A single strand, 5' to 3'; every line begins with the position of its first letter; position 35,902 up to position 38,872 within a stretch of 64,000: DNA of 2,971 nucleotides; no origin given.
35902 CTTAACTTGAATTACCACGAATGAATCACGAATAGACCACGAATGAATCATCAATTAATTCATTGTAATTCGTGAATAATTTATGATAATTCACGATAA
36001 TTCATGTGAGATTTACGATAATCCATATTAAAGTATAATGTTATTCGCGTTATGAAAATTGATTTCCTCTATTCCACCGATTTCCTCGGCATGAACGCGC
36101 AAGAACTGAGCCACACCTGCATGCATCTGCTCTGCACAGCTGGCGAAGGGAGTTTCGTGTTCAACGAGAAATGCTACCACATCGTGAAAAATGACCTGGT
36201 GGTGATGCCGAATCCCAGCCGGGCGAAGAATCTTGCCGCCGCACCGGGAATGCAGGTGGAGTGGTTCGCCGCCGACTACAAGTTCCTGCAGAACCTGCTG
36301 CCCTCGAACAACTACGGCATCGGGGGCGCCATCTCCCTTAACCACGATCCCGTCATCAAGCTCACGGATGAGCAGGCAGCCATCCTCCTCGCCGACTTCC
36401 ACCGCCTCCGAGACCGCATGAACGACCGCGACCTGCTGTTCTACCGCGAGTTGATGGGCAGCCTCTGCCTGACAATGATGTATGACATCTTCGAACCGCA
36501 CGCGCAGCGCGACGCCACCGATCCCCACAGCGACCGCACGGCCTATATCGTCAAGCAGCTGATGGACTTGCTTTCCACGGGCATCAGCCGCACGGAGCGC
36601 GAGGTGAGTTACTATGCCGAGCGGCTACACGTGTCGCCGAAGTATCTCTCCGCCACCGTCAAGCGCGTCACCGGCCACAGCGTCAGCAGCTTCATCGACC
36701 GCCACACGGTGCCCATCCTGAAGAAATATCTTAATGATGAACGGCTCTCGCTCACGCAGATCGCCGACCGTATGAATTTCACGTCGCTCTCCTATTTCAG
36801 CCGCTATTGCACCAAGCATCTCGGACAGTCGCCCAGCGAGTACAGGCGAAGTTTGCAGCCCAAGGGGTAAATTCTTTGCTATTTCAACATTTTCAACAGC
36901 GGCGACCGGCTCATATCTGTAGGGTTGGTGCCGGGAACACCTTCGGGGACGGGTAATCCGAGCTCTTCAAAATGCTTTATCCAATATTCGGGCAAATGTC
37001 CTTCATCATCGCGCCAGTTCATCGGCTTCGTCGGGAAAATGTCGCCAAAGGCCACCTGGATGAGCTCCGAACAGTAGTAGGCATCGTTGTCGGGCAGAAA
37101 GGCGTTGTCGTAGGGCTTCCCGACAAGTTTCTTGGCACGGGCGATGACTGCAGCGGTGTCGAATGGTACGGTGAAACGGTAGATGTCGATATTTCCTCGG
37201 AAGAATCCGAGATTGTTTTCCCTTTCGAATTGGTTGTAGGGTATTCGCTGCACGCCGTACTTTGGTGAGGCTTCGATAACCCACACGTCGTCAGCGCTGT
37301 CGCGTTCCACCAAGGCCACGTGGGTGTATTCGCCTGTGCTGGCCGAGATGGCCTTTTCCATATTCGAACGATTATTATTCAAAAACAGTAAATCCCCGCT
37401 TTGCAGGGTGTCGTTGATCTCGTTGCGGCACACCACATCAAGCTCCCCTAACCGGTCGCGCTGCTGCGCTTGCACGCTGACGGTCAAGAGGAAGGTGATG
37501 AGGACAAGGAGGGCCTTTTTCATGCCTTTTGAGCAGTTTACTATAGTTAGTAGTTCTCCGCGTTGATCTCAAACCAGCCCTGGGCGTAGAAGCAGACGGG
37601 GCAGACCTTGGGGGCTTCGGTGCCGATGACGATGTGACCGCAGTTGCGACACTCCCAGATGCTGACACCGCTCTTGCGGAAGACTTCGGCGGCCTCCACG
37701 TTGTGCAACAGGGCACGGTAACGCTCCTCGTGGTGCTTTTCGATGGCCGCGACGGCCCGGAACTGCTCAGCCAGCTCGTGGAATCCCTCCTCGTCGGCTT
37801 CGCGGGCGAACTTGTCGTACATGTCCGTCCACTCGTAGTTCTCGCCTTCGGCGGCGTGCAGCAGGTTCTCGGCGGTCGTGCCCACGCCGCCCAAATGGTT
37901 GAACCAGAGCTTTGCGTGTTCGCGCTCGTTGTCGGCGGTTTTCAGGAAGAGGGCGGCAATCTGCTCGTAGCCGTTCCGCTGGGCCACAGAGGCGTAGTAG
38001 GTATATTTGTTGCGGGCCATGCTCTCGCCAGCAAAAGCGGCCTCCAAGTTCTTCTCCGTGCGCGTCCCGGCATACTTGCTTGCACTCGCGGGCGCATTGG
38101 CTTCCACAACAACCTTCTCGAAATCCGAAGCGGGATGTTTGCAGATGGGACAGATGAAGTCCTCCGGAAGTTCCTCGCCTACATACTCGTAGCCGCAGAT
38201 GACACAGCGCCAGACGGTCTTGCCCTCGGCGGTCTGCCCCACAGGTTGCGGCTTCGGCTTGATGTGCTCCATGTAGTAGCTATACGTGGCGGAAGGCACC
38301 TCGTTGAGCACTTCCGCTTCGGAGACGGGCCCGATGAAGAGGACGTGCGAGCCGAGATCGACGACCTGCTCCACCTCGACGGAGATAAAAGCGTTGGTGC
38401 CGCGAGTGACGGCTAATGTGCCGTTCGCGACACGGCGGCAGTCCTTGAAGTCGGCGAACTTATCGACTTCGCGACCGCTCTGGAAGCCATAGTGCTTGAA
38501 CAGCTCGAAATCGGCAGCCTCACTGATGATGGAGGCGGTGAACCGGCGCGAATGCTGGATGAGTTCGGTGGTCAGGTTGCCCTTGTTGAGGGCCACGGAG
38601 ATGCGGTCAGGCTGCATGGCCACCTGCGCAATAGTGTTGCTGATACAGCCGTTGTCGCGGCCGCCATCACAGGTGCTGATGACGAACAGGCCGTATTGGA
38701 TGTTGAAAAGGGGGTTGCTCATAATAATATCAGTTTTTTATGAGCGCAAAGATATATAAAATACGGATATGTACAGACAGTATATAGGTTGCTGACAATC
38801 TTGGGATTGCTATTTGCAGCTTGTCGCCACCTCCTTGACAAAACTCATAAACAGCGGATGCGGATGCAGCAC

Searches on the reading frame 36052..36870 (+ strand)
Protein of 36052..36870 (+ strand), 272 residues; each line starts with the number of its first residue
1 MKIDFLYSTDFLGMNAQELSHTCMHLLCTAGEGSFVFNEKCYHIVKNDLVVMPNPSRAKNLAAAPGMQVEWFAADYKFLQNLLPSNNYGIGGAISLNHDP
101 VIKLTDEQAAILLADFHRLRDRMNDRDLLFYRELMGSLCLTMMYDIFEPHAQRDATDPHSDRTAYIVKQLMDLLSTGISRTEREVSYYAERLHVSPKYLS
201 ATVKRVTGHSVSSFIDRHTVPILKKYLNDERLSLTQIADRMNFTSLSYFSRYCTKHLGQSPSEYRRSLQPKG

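Call 13: search_protein_families(library=pfam, proteins=[window:36052-36870:+], max_evalue=0.001)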
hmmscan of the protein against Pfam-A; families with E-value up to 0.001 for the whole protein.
window:36052-36870:+ (272 aa): 2 families
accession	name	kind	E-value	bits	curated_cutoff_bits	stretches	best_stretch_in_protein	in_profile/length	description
PF12833.13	HTH_18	-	5e-19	68.8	33.6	1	188-266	1-79/80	Helix-turn-helix domain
PF00165.29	HTH_AraC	-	3.9e-12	46.4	26.6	1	229-266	6-42/42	Bacterial regulatory helix-turn-helix proteins, AraC family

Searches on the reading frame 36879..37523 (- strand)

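Call 13: search_protein_families(library=pfam, proteins=[window:36879-37523:-], max_evalue=0.001)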
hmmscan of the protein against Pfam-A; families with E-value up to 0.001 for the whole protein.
window:36879-37523:- (214 aa): 1 family
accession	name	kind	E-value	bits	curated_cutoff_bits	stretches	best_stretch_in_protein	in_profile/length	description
PF05708.18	Peptidase_C92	-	2.5e-22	80.1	27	1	40-213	2-165/166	Permuted papain-like amidase enzyme, YaeF/YiiX, C92 family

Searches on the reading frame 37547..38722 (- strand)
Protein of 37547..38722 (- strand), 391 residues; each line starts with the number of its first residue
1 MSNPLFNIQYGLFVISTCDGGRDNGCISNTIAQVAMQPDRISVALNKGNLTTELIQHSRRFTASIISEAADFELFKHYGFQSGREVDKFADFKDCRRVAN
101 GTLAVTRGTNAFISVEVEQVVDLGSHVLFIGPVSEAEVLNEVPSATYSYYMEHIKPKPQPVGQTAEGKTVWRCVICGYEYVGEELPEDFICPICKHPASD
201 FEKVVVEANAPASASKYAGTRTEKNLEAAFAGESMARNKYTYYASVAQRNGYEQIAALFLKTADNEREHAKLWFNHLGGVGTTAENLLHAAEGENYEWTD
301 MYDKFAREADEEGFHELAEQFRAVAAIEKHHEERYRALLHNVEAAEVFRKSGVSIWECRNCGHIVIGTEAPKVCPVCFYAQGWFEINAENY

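Call 13: search_protein_families(library=pfam, proteins=[window:37547-38722:-], max_evalue=0.001)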
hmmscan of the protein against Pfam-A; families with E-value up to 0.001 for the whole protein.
window:37547-38722:- (391 aa): 8 families
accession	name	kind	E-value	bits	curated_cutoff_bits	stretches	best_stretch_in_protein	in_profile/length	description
PF01613.24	Flavin_Reduct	-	2.1e-25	90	27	1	8-154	4-149/153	Flavin reductase like domain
PF02915.23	Rubrerythrin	-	9e-23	81.6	22.8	1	224-339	1-137/137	Rubrerythrin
PF21349.2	RUBY_RBDX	-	5.5e-21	74.1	26.5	2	171-202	1-30/30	Rubrerythrin, rubredoxin-like domain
PF23458.2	DUF7130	-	4.6e-08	33.3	35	0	161-201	44-83/89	Domain of unknown function (DUF7130)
PF00210.30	Ferritin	-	1.1e-05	25.9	24.5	1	224-341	2-138/142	Ferritin-like domain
PF14206.11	Cys_rich_CPCC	-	0.00011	22.3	24.5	0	357-389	2-36/75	Cysteine-rich CPCC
PF18547.6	HalOD2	-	0.00049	20.4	27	0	348-370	24-46/52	Halobacterial output domain 2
PF23455.1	DUF7129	-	0.00087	19.4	30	0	354-377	10-33/45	Domain of unknown function (DUF7129)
